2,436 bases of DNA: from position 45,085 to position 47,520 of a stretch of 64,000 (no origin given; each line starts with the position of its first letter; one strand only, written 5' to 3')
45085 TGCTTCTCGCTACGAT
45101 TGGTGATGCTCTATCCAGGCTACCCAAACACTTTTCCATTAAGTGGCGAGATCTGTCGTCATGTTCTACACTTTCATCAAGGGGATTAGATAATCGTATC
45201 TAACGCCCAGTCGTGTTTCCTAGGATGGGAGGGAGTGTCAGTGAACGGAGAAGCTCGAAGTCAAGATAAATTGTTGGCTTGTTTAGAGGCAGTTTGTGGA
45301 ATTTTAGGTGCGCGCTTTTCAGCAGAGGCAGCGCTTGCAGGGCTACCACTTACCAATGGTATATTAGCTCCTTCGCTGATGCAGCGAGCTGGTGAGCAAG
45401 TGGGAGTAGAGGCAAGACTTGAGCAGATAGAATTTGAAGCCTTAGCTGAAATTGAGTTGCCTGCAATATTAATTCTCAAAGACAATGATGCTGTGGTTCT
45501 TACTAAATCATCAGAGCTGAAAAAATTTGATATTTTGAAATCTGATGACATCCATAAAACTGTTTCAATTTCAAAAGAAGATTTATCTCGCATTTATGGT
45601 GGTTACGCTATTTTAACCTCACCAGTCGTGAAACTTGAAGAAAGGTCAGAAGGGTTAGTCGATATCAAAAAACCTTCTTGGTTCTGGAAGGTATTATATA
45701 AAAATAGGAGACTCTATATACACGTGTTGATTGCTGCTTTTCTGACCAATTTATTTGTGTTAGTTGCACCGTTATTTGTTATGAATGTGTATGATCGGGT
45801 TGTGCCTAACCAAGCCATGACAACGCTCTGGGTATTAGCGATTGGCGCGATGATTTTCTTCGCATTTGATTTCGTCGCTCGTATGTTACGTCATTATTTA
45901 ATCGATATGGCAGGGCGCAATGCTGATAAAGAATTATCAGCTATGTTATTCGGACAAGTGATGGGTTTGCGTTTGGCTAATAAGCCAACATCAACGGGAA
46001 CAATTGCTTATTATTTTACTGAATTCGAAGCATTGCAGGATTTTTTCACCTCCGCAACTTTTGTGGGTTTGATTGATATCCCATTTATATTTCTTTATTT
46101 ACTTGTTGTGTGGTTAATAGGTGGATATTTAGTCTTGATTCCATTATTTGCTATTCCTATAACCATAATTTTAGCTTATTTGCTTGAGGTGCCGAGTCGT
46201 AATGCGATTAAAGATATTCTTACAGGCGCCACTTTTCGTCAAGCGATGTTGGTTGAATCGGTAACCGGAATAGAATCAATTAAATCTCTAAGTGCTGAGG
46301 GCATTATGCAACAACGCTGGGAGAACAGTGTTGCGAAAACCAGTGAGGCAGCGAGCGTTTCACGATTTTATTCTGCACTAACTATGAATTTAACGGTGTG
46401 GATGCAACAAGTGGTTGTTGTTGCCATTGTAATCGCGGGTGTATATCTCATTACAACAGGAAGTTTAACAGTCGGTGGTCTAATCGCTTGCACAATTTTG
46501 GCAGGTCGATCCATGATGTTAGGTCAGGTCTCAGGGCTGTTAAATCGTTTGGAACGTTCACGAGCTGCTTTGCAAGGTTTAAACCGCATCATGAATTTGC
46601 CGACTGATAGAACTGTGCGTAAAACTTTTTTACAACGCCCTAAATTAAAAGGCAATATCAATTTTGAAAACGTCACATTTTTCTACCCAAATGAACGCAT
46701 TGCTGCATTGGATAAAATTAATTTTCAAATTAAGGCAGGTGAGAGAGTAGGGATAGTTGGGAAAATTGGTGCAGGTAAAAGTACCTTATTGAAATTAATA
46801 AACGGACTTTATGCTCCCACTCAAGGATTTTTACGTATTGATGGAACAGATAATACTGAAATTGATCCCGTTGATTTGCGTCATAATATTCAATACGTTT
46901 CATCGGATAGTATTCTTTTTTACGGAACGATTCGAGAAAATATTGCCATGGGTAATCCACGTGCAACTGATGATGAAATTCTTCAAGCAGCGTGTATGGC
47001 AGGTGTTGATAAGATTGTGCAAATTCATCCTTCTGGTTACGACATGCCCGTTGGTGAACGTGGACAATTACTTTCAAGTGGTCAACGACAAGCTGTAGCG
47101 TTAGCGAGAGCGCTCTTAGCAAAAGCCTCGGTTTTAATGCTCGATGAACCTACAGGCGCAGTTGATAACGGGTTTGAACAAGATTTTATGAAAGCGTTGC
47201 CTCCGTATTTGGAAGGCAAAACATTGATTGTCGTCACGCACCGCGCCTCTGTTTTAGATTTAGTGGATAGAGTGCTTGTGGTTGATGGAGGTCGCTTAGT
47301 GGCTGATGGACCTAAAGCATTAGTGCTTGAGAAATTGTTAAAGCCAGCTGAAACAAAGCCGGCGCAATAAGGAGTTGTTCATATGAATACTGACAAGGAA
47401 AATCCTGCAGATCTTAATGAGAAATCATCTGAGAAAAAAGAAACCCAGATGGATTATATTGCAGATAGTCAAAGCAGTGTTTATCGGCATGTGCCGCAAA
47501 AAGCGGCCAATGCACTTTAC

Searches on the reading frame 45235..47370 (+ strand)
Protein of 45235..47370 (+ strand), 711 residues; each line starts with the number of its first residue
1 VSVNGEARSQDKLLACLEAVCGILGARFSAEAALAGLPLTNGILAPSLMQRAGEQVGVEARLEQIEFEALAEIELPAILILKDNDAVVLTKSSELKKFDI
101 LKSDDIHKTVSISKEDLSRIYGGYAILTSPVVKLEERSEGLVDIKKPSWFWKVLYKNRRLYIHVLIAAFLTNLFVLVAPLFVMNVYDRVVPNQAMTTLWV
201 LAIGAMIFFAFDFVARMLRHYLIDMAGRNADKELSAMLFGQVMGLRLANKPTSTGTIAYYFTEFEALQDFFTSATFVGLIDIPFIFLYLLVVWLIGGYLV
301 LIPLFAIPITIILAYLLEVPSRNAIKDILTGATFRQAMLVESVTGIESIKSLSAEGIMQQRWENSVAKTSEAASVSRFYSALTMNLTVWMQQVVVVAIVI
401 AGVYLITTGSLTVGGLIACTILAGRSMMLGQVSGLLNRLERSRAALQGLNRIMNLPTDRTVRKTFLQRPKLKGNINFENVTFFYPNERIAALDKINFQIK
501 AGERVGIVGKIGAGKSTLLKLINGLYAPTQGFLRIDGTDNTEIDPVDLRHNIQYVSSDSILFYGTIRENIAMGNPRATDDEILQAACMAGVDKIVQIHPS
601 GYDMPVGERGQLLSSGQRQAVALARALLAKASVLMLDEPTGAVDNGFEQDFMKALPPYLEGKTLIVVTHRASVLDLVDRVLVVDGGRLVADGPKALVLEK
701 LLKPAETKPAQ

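Call 33: search_protein_families(library=ncbifam, proteins=[window:45235-47370:+], max_evalue=1e-10)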
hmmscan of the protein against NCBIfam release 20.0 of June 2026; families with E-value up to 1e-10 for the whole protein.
window:45235-47370:+ (711 aa): 165 families (the best 25 are shown)
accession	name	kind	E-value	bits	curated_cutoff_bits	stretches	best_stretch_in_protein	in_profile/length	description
TIGR03375.1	type_I_sec_LssB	subfamily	7.8e-259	860.7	693.1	1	11-703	1-694/696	type I secretion system permease/ATPase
TIGR01846.1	type_I_sec_HlyB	subfamily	2.8e-123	412.6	725.55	1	49-699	37-680/694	type I secretion system permease/ATPase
TIGR01842.1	type_I_sec_PrtD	subfamily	5.7e-103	345.3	510.15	1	155-701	2-544/544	type I secretion system permease/ATPase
TIGR02204.1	MsbA_rel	hypoth_equivalog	3.5e-83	280.2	780.4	1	148-696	7-560/576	ABC transporter, permease/ATP-binding protein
TIGR01193.1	bacteriocin_ABC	subfamily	1.2e-82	278.6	523.85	1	73-697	70-695/708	peptide cleavage/export ABC transporter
TIGR03796.1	NHLM_micro_ABC1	equivalog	4.9e-80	269.6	853.3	1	45-694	47-695/710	NHLP family bacteriocin export ABC transporter peptidase/permease/ATPase subunit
TIGR02203.1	MsbA_lipidA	equivalog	6.9e-73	246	602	1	160-699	11-557/572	lipid A export permease/ATP-binding protein MsbA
TIGR00958.1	3a01208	subfamily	5.2e-72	243.2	874.6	1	154-692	156-695/711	antigen peptide transporter 2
TIGR02857.1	CydD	equivalog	1e-70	239.2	435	1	161-682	5-528/529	thiol reductant ABC exporter subunit CydD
NF010178.0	PRK13657.1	equivalog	4.8e-69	233.3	733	1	154-692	14-551/588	glucan ABC transporter ATP-binding protein/ permease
NF052233.1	CphA_assoc_ABC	equivalog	3e-67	227.6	880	1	219-699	250-731/766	cyanophycin metabolism-associated ABC transporter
NF045513.1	HepA_fam_ABC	equivalog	4.7e-67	226.8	725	1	195-693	91-591/610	heterocyst formation ABC transporter subunit HepA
TIGR03797.1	NHLM_micro_ABC2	equivalog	1.4e-62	212.2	709.4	1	158-693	135-667/686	NHLP bacteriocin export ABC transporter permease/ATPase subunit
NF008364.0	PRK11160.1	equivalog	1.1e-59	202.5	630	1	277-699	148-563/575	heme ABC transporter ATP-binding protein/permease CydC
TIGR02868.1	CydC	equivalog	6.6e-58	196.6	329.05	1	332-670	186-529/530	thiol reductant ABC exporter subunit CydC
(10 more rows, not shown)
